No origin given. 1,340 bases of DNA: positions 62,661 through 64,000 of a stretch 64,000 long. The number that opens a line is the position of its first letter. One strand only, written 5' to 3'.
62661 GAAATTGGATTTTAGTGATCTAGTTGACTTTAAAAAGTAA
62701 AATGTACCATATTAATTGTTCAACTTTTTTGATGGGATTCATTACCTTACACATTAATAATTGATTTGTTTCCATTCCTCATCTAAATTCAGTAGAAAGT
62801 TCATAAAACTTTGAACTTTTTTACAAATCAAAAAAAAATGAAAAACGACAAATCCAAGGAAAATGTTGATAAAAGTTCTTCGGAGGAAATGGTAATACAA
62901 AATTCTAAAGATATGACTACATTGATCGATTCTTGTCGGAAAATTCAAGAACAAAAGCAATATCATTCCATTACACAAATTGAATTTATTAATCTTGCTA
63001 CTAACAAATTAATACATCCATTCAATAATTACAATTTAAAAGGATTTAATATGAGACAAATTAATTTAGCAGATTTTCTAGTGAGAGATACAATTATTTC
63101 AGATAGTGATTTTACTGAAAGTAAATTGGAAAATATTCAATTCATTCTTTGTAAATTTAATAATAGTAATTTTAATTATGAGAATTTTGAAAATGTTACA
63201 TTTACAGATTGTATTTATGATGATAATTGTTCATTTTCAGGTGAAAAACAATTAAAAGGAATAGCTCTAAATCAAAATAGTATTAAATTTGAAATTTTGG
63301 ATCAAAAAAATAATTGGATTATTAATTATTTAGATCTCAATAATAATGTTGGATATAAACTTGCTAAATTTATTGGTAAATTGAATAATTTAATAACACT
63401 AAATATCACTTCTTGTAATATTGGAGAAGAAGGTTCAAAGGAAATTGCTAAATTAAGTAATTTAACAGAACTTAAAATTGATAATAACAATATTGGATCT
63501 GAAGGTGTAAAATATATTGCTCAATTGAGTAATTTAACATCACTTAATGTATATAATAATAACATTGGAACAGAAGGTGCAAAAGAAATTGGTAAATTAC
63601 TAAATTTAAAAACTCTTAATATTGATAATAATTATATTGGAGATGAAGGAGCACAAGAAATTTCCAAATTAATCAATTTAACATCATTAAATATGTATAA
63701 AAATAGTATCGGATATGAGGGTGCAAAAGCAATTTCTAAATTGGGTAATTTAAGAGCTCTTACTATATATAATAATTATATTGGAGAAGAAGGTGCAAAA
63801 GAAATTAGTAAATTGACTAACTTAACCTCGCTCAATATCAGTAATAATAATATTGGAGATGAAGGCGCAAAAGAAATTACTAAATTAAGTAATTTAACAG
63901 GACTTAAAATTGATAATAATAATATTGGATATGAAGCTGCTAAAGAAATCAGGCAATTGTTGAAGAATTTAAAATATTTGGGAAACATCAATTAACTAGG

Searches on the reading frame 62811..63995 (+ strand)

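Call 83: search_protein_families(library=pfam, max_evalue=1, proteins=[window:62811-63995:+])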
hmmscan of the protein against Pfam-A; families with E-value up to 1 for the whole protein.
window:62811-63995:+ (394 aa): 12 families
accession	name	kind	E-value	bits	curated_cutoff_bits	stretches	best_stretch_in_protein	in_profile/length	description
PF13516.12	LRR_6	-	1.6e-28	96.8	23.4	6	335-356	2-23/24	Leucine Rich repeat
PF23598.1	LRR_14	-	2.7e-23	82.7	40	2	172-297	50-176/353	Leucine-rich repeat region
PF00560.39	LRR_1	-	2.6e-14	50.7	20.6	1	337-358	1-22/23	Leucine Rich Repeat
PF12799.13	LRR_4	-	2.3e-13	50.3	27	7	241-278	2-38/44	Leucine Rich repeats (2 copies)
PF13855.12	LRR_8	-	4.5e-13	49.2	27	4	216-276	1-61/61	Leucine rich repeat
PF25013.1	LRR_Zer-1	-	2.5e-08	34.6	27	2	284-350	4-68/137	Zer-1-like, Leucine-rich repeats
PF13576.12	Pentapeptide_3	-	1.3e-06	29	27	1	101-144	1-46/48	Pentapeptide repeats (9 copies)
PF13599.13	Pentapeptide_4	-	1.5e-06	28.6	38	3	71-134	8-71/78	Pentapeptide repeat region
PF00805.28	Pentapeptide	-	0.00018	21.4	20.2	1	97-133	4-40/40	Pentapeptide repeats (8 copies)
PF23894.2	LD_SV2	-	0.0098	16.7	29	1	88-143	14-68/92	SV2A/B/C luminal domain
PF18883.6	AC_1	-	0.026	14.9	27.1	1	240-282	1-39/114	Autochaperone Domain Type 1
PF11116.13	DUF2624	-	0.21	12.8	24.7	0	247-286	26-65/83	Protein of unknown function (DUF2624)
